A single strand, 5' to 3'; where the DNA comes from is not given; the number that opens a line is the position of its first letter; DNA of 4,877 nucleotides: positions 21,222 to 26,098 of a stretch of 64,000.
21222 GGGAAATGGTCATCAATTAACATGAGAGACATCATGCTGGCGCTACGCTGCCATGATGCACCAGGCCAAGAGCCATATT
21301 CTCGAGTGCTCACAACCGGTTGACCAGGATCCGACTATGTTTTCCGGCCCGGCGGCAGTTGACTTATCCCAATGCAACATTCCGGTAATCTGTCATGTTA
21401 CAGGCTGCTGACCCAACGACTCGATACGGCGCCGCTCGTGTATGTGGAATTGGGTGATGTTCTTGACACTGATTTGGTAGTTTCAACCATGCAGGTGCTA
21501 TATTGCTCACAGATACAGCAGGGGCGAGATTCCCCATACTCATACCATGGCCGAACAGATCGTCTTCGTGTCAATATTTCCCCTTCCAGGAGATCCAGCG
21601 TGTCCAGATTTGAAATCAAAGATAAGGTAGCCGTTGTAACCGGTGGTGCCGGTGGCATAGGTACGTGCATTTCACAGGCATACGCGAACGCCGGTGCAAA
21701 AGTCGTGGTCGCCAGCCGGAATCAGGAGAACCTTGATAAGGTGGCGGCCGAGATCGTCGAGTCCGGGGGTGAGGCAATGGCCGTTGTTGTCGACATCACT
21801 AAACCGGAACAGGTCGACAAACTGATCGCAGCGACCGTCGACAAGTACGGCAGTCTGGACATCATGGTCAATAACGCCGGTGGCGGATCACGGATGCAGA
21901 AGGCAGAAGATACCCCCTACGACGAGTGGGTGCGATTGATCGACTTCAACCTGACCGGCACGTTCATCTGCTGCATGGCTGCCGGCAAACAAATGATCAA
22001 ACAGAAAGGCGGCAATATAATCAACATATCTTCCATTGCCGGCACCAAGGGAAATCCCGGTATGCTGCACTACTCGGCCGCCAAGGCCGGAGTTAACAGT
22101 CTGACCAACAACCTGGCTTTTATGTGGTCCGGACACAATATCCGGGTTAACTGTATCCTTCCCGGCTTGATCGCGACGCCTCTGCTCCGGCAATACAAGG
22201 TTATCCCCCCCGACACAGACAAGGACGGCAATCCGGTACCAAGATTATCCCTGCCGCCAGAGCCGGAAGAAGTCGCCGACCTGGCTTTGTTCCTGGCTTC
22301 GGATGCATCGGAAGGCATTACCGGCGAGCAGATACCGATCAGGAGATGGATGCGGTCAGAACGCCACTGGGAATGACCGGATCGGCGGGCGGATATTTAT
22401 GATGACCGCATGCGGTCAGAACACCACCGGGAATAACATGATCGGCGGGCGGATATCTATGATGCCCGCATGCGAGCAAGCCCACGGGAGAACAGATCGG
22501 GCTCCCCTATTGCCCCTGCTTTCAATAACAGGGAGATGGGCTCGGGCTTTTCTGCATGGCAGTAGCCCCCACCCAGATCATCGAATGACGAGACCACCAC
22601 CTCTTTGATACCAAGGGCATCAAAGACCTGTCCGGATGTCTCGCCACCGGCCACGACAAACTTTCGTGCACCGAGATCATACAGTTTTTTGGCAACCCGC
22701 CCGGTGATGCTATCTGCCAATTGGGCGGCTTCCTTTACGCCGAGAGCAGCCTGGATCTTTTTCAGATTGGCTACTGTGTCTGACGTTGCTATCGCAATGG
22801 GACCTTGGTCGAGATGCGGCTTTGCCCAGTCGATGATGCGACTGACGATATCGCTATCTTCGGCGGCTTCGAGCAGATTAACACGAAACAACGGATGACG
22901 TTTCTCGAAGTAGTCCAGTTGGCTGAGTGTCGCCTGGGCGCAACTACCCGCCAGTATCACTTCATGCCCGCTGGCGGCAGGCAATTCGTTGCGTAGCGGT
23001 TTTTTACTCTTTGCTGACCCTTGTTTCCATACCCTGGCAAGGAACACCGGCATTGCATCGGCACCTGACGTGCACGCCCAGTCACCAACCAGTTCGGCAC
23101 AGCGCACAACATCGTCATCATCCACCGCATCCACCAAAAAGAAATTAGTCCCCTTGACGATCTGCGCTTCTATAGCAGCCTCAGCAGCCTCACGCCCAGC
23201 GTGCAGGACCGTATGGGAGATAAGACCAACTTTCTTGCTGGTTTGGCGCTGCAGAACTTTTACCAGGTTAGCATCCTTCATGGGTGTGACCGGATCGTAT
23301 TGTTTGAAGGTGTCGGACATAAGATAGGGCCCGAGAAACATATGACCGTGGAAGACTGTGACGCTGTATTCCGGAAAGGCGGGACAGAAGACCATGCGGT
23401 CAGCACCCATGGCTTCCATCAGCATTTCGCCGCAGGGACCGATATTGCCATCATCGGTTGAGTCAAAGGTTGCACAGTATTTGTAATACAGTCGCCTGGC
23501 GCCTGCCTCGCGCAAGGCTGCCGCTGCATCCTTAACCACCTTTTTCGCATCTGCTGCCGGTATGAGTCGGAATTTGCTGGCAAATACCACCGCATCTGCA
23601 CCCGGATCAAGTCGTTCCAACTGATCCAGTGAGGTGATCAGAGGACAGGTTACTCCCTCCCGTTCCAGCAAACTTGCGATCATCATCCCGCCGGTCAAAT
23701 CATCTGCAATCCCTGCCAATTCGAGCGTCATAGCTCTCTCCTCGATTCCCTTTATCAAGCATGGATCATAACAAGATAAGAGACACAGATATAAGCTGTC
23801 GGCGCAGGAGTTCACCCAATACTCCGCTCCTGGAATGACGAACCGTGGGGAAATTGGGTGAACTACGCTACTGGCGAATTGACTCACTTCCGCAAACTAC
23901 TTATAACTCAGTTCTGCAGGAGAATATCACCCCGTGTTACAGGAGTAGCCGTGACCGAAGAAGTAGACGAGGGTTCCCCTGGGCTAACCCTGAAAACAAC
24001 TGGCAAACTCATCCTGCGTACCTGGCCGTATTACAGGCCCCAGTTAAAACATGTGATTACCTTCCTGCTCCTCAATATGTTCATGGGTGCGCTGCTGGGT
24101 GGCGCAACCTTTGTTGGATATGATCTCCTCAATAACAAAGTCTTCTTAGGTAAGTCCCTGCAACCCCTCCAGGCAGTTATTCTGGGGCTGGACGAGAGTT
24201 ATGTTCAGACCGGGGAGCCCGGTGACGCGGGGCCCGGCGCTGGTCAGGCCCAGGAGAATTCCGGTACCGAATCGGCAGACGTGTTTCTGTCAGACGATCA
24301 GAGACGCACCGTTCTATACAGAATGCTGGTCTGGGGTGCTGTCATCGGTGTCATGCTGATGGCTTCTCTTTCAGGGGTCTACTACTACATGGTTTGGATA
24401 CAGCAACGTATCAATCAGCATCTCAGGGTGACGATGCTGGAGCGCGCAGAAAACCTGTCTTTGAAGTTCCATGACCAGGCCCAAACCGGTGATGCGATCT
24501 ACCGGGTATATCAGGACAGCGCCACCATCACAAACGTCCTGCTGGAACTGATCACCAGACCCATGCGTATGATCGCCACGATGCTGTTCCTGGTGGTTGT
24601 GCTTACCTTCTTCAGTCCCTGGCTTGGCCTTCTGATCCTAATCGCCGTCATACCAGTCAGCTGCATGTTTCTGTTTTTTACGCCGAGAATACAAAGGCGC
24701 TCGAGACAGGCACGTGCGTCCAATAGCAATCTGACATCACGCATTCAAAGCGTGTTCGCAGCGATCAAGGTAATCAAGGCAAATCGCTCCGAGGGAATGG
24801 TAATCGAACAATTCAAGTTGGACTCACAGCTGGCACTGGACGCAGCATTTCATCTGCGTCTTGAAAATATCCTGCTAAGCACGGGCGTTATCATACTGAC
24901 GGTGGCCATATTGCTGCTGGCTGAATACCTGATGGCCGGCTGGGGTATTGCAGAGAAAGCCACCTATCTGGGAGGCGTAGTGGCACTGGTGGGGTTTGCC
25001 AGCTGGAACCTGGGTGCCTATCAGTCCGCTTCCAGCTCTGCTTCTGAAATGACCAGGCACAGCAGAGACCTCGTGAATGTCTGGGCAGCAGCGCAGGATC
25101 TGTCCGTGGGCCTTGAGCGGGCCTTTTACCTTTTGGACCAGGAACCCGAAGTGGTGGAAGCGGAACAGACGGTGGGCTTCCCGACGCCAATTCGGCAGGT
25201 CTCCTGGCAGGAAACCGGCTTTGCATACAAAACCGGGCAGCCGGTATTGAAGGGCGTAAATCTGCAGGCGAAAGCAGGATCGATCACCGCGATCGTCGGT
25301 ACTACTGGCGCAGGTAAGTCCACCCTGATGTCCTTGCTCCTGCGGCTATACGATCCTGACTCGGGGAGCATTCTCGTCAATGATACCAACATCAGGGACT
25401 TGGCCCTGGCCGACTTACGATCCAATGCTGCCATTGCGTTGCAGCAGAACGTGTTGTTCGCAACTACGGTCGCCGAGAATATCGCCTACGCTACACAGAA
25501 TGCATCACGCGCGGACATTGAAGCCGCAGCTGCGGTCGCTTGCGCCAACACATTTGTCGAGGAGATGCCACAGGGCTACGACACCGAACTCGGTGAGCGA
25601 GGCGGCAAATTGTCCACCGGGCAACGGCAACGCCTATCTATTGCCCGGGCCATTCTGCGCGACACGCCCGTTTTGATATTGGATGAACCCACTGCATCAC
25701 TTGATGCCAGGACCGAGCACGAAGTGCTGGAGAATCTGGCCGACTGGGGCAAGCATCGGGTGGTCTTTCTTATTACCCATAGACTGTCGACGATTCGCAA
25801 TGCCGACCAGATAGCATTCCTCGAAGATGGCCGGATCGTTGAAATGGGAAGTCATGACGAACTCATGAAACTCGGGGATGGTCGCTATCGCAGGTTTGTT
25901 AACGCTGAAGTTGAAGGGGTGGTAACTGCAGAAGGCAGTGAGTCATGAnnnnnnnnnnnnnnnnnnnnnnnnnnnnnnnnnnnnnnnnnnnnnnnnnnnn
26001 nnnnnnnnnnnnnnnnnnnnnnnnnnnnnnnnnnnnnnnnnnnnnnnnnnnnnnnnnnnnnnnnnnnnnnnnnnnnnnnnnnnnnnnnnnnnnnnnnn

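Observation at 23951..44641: Three paralogous two-gene ABC exporter modules linked to Rph/PpsA-like phosphotransferases, one reduced to a relic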

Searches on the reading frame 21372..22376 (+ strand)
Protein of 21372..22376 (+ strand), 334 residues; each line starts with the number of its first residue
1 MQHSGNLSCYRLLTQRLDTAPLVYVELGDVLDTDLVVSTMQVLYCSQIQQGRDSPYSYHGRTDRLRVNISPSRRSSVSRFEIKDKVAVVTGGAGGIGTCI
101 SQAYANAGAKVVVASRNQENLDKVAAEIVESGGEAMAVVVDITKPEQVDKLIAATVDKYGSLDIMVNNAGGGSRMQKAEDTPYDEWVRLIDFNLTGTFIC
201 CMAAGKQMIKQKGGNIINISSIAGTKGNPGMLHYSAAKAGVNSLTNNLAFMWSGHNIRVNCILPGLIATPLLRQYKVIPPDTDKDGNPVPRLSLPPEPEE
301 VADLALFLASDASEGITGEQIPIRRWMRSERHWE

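Call 5: search_protein_families(library=pfam, proteins=[window:21372-22376:+], max_evalue=0.00001)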
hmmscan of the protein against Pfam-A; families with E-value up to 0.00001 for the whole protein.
window:21372-22376:+ (334 aa): 3 families
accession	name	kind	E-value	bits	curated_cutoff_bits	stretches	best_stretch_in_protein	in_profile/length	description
PF00106.31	adh_short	-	1.3e-61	207.9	26.6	1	85-274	1-189/195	short chain dehydrogenase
PF13561.12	adh_short_C2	-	5e-59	200.2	27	1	93-322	3-230/236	Enoyl-(Acyl carrier protein) reductase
PF08659.16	KR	-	8.1e-15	55.6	22.6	1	88-246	4-161/180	KR domain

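Call 54: search_protein_families(library=ncbifam, proteins=[window:21372-22376:+], max_evalue=1e-10)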
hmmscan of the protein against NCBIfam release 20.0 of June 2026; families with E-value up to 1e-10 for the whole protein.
window:21372-22376:+ (334 aa): 217 families (the best 25 are shown)
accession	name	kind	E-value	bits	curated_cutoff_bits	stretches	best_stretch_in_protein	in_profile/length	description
NF005559.1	PRK07231.1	subfamily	1.2e-65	221.5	215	1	82-323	2-243/249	glucose 1-dehydrogenase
NF009466.0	PRK12826.1-2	subfamily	1.2e-63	214.8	222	1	84-323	3-240/248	3-oxoacyl-ACP reductase FabG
NF004198.0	PRK05653.1-3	equivalog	7.6e-63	212.2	296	1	82-322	5-241/248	3-oxoacyl-ACP reductase FabG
NF004791.0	PRK06138.1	equivalog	3.6e-58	196.8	312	1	82-322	3-244/252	SDR family oxidoreductase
NF006070.0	PRK08213.1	subfamily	1.5e-57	195.1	279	1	78-323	6-252/259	gluconate 5-dehydrogenase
NF004818.0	PRK06172.1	equivalog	1.6e-57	194.8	336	1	81-323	4-246/253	SDR family oxidoreductase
NF005309.0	PRK06841.1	subfamily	2.9e-57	194.1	286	1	78-323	9-248/255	GolD/DthD family dehydrogenase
TIGR01830.1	3oxo_ACP_reduc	equivalog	3.3e-57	193.9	297.75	1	87-323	1-234/239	3-oxoacyl-[acyl-carrier-protein] reductase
NF052558.1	MBtsdlDhBudC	equivalog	5.8e-56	189.8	270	1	83-323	2-237/250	meso-2,3-butanediol dehydrogenase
NF005681.0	PRK07478.1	subfamily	8.8e-56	189.1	267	1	81-319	3-241/254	SDR family oxidoreductase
NF005853.0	PRK07774.1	equivalog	8.2e-55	185.9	303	1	80-321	2-240/250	SDR family oxidoreductase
NF009093.0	PRK12429.1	subfamily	3e-54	184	258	1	82-321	3-250/259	3-hydroxybutyrate dehydrogenase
NF004197.0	PRK05653.1-1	equivalog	8.3e-53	179.6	332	1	81-323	4-242/249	3-oxoacyl-ACP reductase FabG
NF005893.0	PRK07856.1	equivalog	2.4e-52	177.8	255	1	79-323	4-237/255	SDR family oxidoreductase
TIGR03971.1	SDR_subfam_1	subfamily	3.1e-52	177.6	300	1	83-323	2-264/271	mycofactocin-coupled SDR family oxidoreductase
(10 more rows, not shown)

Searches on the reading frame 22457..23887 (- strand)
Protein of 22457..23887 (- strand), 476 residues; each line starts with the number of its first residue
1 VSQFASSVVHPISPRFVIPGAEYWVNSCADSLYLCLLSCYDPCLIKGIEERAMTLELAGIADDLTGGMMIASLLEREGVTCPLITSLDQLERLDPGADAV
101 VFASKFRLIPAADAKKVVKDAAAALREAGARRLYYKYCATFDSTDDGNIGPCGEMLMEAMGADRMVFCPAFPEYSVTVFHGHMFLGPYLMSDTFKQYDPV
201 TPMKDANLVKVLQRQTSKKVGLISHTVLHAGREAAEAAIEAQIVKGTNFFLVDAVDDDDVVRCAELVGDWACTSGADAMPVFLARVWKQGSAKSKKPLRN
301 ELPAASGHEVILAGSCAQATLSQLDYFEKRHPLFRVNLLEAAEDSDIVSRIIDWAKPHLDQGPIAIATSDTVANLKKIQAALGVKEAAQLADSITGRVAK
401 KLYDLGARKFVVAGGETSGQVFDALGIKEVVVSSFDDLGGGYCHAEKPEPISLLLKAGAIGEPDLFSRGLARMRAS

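Call 5: search_protein_families(library=pfam, proteins=[window:22457-23887:-], max_evalue=0.00001)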
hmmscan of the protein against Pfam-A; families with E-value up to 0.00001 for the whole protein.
window:22457-23887:- (476 aa): 2 families
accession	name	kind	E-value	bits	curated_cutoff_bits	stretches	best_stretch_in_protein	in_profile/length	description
PF07005.16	SBD_N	-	3.3e-51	174.7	25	1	59-266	3-208/230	Sugar-binding N-terminal domain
PF17042.10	NBD_C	-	4.9e-26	92.6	28.3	1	310-466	1-168/168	Nucleotide-binding C-terminal domain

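Call 54: search_protein_families(library=ncbifam, proteins=[window:22457-23887:-], max_evalue=1e-10)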
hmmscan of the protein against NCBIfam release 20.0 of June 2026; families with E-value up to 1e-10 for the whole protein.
window:22457-23887:- (476 aa): 3 families
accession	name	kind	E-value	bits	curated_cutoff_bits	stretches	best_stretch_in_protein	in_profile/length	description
NF043035.1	OxoTetrKin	equivalog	3.5e-105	352.3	350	1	57-469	2-416/418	3-oxo-tetronate kinase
NF042436.1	OxoIsoapKin_OiaK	equivalog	1.8e-27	96.1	700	1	55-468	9-448/451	3-oxo-isoapionate kinase OiaK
NF047819.1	ThrnKinDtnkGamma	equivalog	2.5e-18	66.2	450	1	60-267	6-206/422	D-threonate kinase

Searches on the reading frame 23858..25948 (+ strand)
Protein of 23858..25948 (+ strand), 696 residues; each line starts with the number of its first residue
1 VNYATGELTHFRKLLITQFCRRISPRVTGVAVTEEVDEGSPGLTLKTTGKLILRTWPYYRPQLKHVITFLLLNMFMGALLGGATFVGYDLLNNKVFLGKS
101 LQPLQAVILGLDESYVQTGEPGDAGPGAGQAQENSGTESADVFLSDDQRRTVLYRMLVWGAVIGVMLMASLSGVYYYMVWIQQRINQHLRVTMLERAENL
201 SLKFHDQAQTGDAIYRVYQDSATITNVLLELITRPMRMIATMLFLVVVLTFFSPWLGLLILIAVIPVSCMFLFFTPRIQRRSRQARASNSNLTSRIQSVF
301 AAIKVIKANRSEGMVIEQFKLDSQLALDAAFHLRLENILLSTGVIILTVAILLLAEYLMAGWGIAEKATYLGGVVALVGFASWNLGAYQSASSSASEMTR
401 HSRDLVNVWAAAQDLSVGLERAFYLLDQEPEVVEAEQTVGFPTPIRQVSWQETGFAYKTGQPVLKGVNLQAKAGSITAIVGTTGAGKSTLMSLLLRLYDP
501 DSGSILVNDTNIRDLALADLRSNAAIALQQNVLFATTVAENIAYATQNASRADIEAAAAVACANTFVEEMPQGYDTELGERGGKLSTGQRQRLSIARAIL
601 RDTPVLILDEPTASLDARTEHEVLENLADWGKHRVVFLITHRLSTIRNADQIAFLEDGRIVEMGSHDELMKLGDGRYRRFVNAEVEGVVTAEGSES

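Call 3: search_protein_families(library=pfam, proteins=[window:23858-25948:+])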
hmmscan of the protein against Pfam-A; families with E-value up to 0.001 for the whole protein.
window:23858-25948:+ (696 aa): 6 families
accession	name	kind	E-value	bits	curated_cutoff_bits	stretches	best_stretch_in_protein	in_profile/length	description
PF00005.33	ABC_tran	-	1.6e-31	110.2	25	1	464-613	1-137/137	ABC transporter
PF00664.28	ABC_membrane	-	3.8e-18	66.6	28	1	141-367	27-253/274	ABC transporter transmembrane region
PF02463.25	SMC_N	-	5.4e-06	26.4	40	1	488-652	94-208/220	RecF/RecN/SMC N terminal domain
PF13401.12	AAA_22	-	1.1e-05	26.2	27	1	474-632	5-109/130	AAA domain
PF13304.12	AAA_21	-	0.00067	20.2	27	0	476-510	1-35/304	AAA domain, putative AbiEii toxin, Type IV TA system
PF01935.23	DUF87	-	0.00072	20.1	23.2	0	477-509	26-59/220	Helicase HerA, central domain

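Call 6: search_protein_families(library=ncbifam, proteins=[window:23858-25948:+], max_evalue=1e-10)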
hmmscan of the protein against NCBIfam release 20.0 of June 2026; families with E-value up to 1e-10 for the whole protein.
window:23858-25948:+ (696 aa): 163 families (the best 25 are shown)
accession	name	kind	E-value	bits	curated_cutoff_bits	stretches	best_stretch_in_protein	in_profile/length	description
TIGR02204.1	MsbA_rel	hypoth_equivalog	5.5e-100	335.7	780.4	1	153-681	57-572/576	ABC transporter, permease/ATP-binding protein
TIGR02203.1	MsbA_lipidA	equivalog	4e-97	326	602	1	160-680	59-565/572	lipid A export permease/ATP-binding protein MsbA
NF052233.1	CphA_assoc_ABC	equivalog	3.7e-87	293.4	880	1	174-687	250-746/766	cyanophycin metabolism-associated ABC transporter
TIGR00958.1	3a01208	subfamily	4.8e-85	286.3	874.6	1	167-679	217-709/711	antigen peptide transporter 2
NF010178.0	PRK13657.1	equivalog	2.6e-84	283.7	733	1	155-684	58-570/588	glucan ABC transporter ATP-binding protein/ permease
NF008381.0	PRK11176.1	equivalog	8.2e-84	282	867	1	155-679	66-574/582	lipid A ABC transporter ATP-binding protein/permease MsbA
TIGR01846.1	type_I_sec_HlyB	subfamily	2.6e-82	277.2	725.55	1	179-681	204-689/694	type I secretion system permease/ATPase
NF045513.1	HepA_fam_ABC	equivalog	1.1e-81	275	725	1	151-671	92-597/610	heterocyst formation ABC transporter subunit HepA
TIGR03796.1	NHLM_micro_ABC1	equivalog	1.4e-71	241.7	853.3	1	149-681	188-709/710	NHLP family bacteriocin export ABC transporter peptidase/permease/ATPase subunit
NF008364.0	PRK11160.1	equivalog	2.1e-71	241.2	630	1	184-681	90-572/575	heme ABC transporter ATP-binding protein/permease CydC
TIGR03375.1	type_I_sec_LssB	subfamily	2.3e-71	241.1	693.1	1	183-671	218-690/696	type I secretion system permease/ATPase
TIGR01192.1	chvA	subfamily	1.1e-70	238.9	585.4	1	179-683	77-569/585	glucan export ABC transporter ATP-binding protein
TIGR02857.1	CydD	equivalog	1.1e-69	235.8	435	1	403-653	278-527/529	thiol reductant ABC exporter subunit CydD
TIGR02868.1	CydC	equivalog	8.5e-68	229.3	329.05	1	184-643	83-530/530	thiol reductant ABC exporter subunit CydC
NF008055.0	PRK10789.1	equivalog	1.2e-67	228.7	845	1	154-679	54-566/590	SmdA family multidrug ABC transporter permease/ATP-binding protein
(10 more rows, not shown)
